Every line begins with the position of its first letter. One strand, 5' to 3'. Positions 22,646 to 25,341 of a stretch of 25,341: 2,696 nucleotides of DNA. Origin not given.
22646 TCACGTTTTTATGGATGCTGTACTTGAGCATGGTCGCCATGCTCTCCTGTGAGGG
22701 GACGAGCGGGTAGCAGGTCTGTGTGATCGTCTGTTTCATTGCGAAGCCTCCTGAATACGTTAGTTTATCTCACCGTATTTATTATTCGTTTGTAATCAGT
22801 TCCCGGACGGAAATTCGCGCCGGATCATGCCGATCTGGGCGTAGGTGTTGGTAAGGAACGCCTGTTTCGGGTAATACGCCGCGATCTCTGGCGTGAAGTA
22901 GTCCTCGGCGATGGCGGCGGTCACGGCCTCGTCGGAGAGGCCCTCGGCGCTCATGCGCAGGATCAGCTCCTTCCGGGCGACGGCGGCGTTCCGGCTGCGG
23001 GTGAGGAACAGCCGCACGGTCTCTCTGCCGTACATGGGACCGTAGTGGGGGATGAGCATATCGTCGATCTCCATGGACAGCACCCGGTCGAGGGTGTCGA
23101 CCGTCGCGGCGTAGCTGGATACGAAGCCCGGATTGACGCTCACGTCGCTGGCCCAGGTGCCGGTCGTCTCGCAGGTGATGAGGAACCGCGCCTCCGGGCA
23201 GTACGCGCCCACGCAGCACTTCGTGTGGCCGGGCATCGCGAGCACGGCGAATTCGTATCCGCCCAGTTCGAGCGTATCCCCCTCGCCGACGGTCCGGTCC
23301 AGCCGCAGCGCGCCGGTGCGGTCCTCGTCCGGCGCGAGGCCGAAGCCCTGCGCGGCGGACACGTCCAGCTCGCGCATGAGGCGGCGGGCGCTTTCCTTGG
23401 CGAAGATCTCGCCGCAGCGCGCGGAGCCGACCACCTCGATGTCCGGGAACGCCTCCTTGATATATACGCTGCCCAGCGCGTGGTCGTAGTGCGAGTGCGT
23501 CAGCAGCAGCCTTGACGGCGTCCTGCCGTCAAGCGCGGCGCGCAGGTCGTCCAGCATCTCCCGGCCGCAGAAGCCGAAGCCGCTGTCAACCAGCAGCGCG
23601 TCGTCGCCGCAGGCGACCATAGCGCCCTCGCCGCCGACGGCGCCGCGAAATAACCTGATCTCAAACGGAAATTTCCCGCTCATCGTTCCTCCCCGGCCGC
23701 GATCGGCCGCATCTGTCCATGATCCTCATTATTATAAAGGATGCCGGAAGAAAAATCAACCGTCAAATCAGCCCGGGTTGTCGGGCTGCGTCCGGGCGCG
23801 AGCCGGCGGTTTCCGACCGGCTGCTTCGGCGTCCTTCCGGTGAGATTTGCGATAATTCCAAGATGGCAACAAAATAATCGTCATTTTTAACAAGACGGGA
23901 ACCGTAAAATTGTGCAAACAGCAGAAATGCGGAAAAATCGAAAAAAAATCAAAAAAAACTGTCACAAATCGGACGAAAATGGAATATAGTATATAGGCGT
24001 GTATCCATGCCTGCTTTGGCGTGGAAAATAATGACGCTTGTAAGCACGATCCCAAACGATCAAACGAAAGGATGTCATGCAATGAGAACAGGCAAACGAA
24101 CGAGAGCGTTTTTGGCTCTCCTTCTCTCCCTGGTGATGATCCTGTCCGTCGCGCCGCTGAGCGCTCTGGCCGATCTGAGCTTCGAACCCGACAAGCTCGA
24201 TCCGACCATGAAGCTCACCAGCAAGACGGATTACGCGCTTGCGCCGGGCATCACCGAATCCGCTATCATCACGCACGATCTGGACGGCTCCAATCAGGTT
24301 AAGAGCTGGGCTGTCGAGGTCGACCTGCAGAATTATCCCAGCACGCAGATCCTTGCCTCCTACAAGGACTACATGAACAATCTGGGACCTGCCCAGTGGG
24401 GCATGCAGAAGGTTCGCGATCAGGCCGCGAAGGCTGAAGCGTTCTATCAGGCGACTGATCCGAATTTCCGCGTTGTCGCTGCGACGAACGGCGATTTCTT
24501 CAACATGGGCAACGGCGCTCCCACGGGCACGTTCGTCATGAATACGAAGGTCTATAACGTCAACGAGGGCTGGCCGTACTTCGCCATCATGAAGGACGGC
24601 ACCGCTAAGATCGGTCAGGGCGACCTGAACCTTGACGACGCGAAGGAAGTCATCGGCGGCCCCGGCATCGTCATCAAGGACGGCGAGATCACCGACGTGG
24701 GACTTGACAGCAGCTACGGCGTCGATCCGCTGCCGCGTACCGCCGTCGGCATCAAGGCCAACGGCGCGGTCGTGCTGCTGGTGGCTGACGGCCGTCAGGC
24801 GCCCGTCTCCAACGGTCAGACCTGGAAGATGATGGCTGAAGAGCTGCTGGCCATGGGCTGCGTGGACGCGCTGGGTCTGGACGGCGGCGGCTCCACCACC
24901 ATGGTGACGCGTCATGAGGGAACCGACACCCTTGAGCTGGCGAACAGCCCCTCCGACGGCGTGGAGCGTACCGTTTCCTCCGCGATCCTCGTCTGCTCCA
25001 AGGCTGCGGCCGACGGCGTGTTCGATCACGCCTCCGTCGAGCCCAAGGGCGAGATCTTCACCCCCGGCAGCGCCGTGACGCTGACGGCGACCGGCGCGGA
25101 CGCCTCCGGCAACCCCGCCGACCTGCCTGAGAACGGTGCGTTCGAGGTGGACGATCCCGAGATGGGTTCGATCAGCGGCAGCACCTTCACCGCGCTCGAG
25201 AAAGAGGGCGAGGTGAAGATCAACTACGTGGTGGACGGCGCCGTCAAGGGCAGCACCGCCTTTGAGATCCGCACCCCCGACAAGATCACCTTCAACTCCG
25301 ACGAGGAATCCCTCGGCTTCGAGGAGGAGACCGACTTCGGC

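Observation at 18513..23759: NRPS-like fatty-acid-amide operon with a built-in hydrolase and ligand-sensing regulator (MBL-C-A-T-SnoaL/LytTR)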

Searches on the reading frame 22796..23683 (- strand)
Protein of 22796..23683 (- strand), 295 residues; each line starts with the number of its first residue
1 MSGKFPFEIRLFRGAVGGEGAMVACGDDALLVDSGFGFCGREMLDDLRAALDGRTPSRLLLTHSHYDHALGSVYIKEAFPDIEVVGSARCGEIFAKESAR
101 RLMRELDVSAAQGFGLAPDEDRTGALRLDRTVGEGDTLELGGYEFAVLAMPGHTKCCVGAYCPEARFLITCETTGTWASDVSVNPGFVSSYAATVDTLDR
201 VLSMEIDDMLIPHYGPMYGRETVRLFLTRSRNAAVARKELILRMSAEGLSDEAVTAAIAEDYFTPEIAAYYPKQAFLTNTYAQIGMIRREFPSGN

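Call 4: search_protein_families(library=pfam, proteins=[window:22796-23683:-], max_evalue=0.01)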
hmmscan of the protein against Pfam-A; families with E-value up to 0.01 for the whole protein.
window:22796-23683:- (295 aa): 2 families
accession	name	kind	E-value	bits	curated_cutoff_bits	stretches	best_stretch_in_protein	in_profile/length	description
PF00753.33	Lactamase_B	-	3.2e-17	63.5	22.7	1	26-213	14-196/196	Metallo-beta-lactamase superfamily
PF12706.13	Lactamase_B_2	-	0.00011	22.3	27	1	30-98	3-74/200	Beta-lactamase superfamily domain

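Call 5: search_protein_families(library=ncbifam, proteins=[window:22796-23683:-], max_evalue=0.01)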
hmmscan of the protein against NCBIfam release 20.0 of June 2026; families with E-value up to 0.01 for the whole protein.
window:22796-23683:- (295 aa): 16 families
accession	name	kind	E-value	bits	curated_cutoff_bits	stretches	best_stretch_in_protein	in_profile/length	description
TIGR03413.1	GSH_gloB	equivalog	2.7e-10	40.1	200.8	2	126-172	80-126/248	hydroxyacylglutathione hydrolase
NF012229.1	bla_class_B_core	domain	3.2e-10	40.3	100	1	14-158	11-134/139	metallo-beta-lactamase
NF033105.1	bla_subclass_B3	equivalog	7.9e-08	31.9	240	1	59-159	65-152/257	subclass B3 metallo-beta-lactamase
NF007597.0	PRK10241.1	equivalog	1.1e-07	31.4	421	1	55-89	45-79/251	hydroxyacylglutathione hydrolase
NF047979.1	lactonase_AidB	equivalog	1.4e-07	31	360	1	26-159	59-190/271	AidB family quorum-quenching N-acyl homoserine lactonase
NF040470.1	blaEAM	exception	2.5e-07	30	660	1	14-156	77-209/318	EAM family subclass B3 metallo-beta-lactamase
NF033106.1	blaL1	exception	7.8e-06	25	560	1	22-156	63-184/290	L1 family subclass B3 metallo-beta-lactamase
NF012140.0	blaBJP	exception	9.8e-06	24.6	600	1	123-225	147-253/294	BJP family subclass B3 metallo-beta-lactamase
TIGR04558.1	SoxH_rel_PQQ_1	hypoth_equivalog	4.8e-05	22.6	300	1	21-158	37-162/285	quinoprotein relay system zinc metallohydrolase 1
NF000438.2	blaPOM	exception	0.00028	20.2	610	1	22-157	61-183/286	POM family subclass B3 metallo-beta-lactamase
TIGR04559.1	SoxH_rel_PQQ_2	hypoth_equivalog_domain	0.00083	18.8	280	1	30-166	42-170/283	quinoprotein relay system zinc metallohydrolase 2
NF000427.2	blaCAU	exception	0.00098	18.5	500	1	23-158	31-154/262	CAU/MBL1b family subclass B3 metallo-beta-lactamase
NF000459.2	blaSPG-1_fam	exception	0.0012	18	550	1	107-157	126-175/285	SPG-1 family subclass B3 metallo-beta-lactamase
NF000216.2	blaFEZ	exception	0.0019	17.4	600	0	59-77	86-104/282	FEZ family subclass B3 metallo-beta-lactamase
NF040468.1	blaECM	exception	0.0039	16.5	640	1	13-157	66-199/303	ECM family subclass B3 metallo-beta-lactamase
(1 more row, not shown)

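Call 31: search_solved_structures(query=window:22796-23683:-, max_evalue=0.01, show_alignments=1)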
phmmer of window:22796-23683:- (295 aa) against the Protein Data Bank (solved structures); distinct sequences matched with E-value up to 0.01: 32.
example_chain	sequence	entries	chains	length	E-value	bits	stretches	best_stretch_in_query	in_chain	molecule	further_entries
3dh8_A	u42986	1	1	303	2.1e-08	37.3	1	50-220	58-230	Uncharacterized protein PA1000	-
7tz9_A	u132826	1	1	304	2.2e-08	37.3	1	50-217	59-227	Quinolone signal response protein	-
7u6g_A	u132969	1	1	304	2.2e-08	37.3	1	50-217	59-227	Quinolone signal response protein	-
8dq0_A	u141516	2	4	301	2.8e-08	36.9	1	50-217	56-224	2-aminobenzoylacetyl-CoA thioesterase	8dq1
2vw8_A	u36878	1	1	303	2.9e-08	36.9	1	50-217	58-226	PA1000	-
2q0i_A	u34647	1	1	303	2.9e-08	36.9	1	50-217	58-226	Quinolone signal response protein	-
5hio_A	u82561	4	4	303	2.9e-08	36.9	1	50-217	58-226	PqsE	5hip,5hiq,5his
7kgw_A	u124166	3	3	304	2.9e-08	36.9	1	50-217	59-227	2-aminobenzoylacetyl-CoA thioesterase | Quinolone signal response protein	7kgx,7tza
2q0j_A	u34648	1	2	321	3.1e-08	36.8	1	50-217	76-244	Quinolone signal response protein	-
7r3j_A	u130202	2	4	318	3.2e-08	36.7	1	50-217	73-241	2-aminobenzoylacetyl-CoA thioesterase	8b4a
7r3f_A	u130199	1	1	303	4.5e-08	36.2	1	50-217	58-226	2-aminobenzoylacetyl-CoA thioesterase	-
7r3e_A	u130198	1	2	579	1.2e-07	34.8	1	51-217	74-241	2-aminobenzoylacetyl-CoA thioesterase,Regulatory protein RhlR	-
1xm8_A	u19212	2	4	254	2.3e-07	33.9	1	111-174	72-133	glyoxalase II | Putative hydroxyacylglutathione hydrolase 2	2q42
6rz0_A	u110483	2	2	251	5.8e-05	26.1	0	51-87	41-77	Hydroxyacylglutathione hydrolase GloB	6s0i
2xf4_A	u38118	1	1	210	0.0001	25.2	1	51-218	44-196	HYDROXYACYLGLUTATHIONE HYDROLASE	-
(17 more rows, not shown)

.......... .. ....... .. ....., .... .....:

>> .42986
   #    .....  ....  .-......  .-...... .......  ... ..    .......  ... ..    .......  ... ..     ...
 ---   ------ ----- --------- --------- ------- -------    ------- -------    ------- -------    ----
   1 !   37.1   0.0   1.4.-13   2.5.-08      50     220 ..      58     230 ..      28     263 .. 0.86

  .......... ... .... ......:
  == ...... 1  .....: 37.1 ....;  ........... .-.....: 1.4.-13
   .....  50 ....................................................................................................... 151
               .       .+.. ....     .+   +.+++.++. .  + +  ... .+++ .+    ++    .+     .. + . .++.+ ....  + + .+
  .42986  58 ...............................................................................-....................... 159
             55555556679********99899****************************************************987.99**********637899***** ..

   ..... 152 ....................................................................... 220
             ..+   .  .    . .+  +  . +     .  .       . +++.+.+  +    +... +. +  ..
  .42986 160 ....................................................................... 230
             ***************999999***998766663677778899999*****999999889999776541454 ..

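Call 32: find_homologous_proteins(query=window:22796-23683:-)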
Query window:22796-23683:- (295 aa): 1154 proteins with E <= 0.001 among 4786 candidates; the best 120 are listed.
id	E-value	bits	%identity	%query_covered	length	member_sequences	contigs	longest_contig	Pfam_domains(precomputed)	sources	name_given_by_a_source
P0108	6.5e-189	645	96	100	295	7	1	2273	PF00753.34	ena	-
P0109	1.3e-135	470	71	99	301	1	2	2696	PF00753.34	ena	-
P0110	5.2e-72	261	43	97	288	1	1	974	PF12706.14,PF00753.34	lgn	-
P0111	1.2e-63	234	39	96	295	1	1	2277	PF12706.14,PF00753.34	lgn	-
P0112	8.2e-60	221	38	94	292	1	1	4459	PF12706.14,PF23023.2,PF00753.34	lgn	-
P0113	1.2e-59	220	39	97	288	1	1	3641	PF12706.14,PF00753.34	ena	-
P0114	3.5e-59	219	39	97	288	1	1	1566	PF12706.14,PF00753.34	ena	-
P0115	7.9e-59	218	39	97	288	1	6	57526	PF12706.14,PF00753.34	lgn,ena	-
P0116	8.1e-59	218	39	97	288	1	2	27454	PF12706.14,PF00753.34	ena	-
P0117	1.0e-58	217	39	97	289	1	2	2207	PF12706.14,PF00753.34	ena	-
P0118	1.1e-58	217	38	97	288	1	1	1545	PF12706.14,PF00753.34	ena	-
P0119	2.5e-58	216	38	97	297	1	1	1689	PF12706.14,PF00753.34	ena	-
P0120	3.7e-58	215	37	97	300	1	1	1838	PF12706.14,PF00753.34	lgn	-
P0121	4.7e-58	215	38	94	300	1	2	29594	PF12706.14,PF00753.34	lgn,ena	-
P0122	5.1e-58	215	38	94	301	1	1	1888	PF12706.14,PF23023.2,PF19583.6,PF00753.34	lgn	-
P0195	6.1e-55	205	38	93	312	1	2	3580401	PF12706.14,PF19583.6,PF00753.34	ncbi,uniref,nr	ncbi:MBL fold metallo-hydrolase [Caproiciproducens sp. NJN-50]|uniref:MBL fold metallo-hydrolase n=1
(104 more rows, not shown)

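Call 38: find_encoding_contigs(protein=P0109, flank=5000, max_places=2)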
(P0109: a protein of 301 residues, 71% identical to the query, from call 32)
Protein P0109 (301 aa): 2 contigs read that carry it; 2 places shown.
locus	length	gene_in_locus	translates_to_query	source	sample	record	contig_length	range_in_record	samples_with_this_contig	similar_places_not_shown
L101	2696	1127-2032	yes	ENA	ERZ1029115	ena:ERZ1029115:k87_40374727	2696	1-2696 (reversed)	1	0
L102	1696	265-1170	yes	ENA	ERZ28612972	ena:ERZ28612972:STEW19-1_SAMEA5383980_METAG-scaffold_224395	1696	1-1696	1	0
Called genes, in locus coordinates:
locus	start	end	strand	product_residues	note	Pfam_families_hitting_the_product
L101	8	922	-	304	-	PF04280:Tim44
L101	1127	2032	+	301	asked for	PF00753:Lactamase_B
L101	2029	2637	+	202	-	-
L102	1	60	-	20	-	?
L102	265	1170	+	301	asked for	PF00753:Lactamase_B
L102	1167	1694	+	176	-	?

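Call 43: find_encoding_contigs(protein=L101:2029-2637:+, flank=6000, max_places=4)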
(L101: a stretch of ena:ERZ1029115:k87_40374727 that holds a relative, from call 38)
Protein L101:2029-2637:+ (202 aa): 1 contig read that carries it; 1 place shown.
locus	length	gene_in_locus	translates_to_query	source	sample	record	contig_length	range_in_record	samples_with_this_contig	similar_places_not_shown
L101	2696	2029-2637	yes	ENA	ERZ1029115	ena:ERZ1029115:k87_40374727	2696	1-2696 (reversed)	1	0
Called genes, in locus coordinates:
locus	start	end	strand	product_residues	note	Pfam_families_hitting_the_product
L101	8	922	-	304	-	PF04280:Tim44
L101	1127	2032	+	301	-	PF00753:Lactamase_B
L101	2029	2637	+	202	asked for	-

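Call 91: find_encoding_contigs(protein=P0195, flank=5000, max_places=1)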
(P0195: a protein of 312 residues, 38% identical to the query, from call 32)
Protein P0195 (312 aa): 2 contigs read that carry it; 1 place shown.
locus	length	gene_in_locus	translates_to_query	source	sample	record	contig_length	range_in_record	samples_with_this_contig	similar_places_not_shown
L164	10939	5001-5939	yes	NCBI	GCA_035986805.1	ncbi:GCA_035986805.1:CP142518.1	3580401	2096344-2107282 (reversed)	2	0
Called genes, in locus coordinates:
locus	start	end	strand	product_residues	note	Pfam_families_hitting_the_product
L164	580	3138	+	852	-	PF09992:NAGPA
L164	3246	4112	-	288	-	PF00990:GGDEF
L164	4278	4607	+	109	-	PF12844:HTH_19, PF13443:HTH_26 (weak), PF01381:HTH_3 (weak)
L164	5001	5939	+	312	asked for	PF00753:Lactamase_B, PF19583:ODP (weak), PF12706:Lactamase_B_2 (weak)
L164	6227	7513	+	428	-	PF00158:Sigma54_activat, PF14532:Sigma54_activ_2, PF07724:AAA_2, PF07728:AAA_5 (weak), PF25601:AAA_lid_14, PF18024:HTH_50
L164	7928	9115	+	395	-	-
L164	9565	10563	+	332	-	-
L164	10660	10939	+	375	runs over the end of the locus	PF02771:Acyl-CoA_dh_N, PF02770:Acyl-CoA_dh_M, PF00441:Acyl-CoA_dh_1, PF08028:Acyl-CoA_dh_2, PF22924:ACOX_C_alpha1 (weak)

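Call 92: find_encoding_contigs(protein=P0115, flank=5000, max_places=1)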
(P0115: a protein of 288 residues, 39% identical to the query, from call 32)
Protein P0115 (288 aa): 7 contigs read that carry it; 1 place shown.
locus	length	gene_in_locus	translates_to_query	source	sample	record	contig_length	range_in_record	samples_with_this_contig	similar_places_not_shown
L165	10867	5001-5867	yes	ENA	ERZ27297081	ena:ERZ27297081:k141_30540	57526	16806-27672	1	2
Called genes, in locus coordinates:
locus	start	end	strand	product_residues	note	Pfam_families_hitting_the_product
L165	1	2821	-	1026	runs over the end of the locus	PF01074:Glyco_hydro_38N, PF09261:Alpha-mann_mid, PF07748:Glyco_hydro_38C, PF17677:Glyco_hydro38C2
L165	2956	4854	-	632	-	PF05649:Peptidase_M13_N, PF01431:Peptidase_M13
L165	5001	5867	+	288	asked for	PF00753:Lactamase_B, PF12706:Lactamase_B_2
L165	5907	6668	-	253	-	PF01925:TauE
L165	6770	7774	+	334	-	-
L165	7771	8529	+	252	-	PF01636:APH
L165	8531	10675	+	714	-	PF01055:Glyco_hydro_31_2nd, PF21365:Glyco_hydro_31_3rd, PF17137:DUF5110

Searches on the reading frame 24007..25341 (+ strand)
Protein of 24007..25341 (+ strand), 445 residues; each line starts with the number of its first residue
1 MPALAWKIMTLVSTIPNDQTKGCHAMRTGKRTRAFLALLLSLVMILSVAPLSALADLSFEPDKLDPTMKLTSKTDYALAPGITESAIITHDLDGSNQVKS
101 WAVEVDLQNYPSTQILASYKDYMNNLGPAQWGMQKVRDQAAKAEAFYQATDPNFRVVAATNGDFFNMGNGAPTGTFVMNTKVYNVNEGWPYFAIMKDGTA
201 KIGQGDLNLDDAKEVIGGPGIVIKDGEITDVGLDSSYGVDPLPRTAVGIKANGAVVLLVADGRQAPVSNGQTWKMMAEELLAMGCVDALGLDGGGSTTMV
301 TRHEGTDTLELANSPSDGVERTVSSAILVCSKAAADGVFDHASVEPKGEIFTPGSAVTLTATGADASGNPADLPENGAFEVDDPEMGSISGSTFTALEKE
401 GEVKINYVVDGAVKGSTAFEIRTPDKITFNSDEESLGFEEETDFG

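Call 29: search_protein_families(library=pfam, proteins=[window:24007-25341:+], max_evalue=0.01)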
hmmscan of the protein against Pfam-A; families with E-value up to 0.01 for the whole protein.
window:24007-25341:+ (445 aa): 1 family
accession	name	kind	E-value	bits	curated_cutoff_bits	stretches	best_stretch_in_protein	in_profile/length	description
PF09992.14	NAGPA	-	1.2e-35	123.7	25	1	155-329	2-168/169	Phosphodiester glycosidase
